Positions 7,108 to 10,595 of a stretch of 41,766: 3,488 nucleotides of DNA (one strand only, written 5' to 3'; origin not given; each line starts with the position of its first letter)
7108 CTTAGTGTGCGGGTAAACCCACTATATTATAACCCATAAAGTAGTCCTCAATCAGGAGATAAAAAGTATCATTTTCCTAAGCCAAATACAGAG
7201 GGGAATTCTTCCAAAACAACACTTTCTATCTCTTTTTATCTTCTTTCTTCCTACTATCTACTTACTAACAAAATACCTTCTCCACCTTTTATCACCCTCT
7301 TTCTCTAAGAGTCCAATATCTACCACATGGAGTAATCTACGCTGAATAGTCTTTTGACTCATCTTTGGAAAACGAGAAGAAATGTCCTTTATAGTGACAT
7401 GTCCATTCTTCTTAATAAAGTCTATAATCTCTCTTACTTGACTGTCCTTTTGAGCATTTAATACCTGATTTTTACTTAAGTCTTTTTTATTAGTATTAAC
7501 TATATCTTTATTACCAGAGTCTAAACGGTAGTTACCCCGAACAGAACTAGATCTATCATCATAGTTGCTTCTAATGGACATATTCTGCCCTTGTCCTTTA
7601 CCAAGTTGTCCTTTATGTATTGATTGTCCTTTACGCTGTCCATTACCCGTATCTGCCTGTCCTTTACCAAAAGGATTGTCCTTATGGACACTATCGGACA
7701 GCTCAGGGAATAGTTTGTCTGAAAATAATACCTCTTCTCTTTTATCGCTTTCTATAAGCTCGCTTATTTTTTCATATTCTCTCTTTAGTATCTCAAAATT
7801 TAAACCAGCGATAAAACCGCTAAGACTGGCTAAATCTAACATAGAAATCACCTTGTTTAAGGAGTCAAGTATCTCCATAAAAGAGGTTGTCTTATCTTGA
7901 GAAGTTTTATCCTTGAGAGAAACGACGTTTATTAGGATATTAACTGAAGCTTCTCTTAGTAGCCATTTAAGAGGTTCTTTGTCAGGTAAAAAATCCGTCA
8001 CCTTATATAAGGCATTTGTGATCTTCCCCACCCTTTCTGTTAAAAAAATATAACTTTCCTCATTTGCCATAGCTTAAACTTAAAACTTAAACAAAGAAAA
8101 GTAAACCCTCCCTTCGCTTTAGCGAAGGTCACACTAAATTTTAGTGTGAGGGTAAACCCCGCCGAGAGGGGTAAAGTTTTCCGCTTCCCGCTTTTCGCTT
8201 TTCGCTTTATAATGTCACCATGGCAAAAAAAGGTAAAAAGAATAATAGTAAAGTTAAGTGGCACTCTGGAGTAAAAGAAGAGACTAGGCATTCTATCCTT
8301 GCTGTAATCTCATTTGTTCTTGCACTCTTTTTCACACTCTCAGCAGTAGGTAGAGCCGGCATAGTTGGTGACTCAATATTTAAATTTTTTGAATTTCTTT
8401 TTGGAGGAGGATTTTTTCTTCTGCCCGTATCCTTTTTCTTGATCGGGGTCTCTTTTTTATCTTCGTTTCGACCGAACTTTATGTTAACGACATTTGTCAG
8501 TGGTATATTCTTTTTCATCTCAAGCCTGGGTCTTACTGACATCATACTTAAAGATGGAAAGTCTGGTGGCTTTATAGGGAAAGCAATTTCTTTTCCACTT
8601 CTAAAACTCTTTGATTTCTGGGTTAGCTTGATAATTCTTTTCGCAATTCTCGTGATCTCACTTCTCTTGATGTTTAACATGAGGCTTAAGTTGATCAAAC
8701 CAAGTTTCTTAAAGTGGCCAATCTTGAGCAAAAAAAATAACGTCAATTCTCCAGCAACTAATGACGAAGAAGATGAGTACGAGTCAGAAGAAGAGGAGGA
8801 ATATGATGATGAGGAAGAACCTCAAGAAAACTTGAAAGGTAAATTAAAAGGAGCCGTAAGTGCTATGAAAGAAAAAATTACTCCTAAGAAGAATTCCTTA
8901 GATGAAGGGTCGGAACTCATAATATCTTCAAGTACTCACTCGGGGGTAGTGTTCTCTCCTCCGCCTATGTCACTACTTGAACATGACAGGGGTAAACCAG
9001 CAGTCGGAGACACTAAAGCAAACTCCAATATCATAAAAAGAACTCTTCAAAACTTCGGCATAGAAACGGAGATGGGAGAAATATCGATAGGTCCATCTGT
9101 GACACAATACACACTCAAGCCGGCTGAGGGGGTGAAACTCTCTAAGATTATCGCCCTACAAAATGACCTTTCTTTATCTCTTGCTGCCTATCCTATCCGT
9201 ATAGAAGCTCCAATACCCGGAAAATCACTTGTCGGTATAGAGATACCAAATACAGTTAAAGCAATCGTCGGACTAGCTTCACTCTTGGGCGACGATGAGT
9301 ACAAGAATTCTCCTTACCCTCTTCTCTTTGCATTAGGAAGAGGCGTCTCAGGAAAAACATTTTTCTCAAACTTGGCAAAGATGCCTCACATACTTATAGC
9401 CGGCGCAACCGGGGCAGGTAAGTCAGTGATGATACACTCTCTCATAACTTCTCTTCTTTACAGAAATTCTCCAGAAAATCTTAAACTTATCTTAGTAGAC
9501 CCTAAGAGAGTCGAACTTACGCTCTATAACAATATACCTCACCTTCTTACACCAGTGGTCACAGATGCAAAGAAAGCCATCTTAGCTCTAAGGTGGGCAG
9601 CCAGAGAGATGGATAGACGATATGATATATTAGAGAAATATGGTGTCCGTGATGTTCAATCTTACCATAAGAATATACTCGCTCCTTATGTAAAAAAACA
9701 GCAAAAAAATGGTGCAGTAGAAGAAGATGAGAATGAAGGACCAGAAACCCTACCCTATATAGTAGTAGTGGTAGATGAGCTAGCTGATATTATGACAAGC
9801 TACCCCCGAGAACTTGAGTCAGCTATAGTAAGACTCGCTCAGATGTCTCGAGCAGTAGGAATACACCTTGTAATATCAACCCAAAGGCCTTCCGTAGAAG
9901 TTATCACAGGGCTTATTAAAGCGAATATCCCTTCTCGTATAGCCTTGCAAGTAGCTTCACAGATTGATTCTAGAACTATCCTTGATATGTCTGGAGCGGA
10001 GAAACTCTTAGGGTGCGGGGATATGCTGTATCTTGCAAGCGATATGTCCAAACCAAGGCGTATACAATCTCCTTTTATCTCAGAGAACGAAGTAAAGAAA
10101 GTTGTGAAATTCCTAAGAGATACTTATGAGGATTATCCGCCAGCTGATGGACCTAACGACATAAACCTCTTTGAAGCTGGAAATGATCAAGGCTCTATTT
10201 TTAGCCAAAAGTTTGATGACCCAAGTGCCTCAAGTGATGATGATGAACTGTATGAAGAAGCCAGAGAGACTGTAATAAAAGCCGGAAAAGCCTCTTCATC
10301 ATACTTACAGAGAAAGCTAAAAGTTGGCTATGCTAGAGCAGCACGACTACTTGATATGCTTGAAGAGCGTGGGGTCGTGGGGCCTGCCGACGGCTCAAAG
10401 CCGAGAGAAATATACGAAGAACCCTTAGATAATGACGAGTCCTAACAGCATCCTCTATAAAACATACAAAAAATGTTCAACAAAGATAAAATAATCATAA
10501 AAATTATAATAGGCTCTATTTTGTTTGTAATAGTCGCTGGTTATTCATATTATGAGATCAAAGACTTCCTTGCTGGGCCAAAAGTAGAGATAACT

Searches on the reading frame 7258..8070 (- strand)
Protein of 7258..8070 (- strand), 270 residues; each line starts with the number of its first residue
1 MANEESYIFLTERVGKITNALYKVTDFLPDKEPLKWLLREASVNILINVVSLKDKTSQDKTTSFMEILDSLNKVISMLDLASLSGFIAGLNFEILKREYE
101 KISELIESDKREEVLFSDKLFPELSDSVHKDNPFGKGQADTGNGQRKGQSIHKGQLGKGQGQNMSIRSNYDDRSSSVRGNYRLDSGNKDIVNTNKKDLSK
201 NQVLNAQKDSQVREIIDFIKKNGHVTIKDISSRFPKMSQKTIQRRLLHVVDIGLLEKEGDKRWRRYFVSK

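Call 67: search_protein_families(library=pfam, proteins=[window:7258-8070:-], max_evalue=0.001)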
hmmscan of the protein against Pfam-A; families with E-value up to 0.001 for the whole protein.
window:7258-8070:- (270 aa): 1 family
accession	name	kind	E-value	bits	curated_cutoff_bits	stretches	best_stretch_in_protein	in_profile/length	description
PF05635.17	23S_rRNA_IVP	-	0.00048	20.8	33.8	1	16-107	11-105/106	23S rRNA-intervening sequence protein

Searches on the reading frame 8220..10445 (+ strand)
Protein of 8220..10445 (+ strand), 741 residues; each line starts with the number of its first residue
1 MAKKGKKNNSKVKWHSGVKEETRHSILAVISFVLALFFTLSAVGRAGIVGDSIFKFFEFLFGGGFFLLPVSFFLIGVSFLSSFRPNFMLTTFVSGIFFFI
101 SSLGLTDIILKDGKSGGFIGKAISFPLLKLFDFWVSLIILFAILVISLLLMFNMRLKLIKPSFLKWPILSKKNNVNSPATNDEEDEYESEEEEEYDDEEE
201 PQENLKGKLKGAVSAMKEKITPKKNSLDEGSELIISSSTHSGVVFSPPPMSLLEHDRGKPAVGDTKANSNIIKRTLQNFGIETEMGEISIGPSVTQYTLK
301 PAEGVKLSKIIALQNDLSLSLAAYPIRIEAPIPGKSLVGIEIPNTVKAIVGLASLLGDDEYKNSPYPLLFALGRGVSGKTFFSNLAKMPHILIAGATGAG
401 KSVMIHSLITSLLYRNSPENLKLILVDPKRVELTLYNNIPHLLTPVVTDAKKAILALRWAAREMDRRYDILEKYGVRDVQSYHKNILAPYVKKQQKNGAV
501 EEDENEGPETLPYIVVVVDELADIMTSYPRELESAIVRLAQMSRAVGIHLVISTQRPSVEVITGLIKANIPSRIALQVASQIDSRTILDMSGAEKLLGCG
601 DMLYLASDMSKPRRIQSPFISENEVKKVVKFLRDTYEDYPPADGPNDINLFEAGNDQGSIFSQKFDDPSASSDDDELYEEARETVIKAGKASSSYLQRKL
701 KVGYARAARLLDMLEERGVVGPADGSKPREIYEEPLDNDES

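Call 67: search_protein_families(library=pfam, proteins=[window:8220-10445:+], max_evalue=0.001)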
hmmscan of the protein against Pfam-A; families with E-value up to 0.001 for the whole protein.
window:8220-10445:+ (741 aa): 4 families
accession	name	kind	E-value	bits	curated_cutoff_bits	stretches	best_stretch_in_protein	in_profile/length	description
PF01580.24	FtsK_SpoIIIE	-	3.1e-58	197.3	24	1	354-559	4-221/221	FtsK/SpoIIIE family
PF17854.6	FtsK_alpha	-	2.1e-27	95.7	22.9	1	248-344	2-101/101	FtsK alpha domain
PF09397.16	FtsK_gamma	-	3.3e-27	94.4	30.6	1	673-732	2-61/63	Ftsk gamma domain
PF13491.11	FtsK_4TM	-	3e-06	27.4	23.1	1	46-156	47-163/171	4TM region of DNA translocase FtsK/SpoIIIE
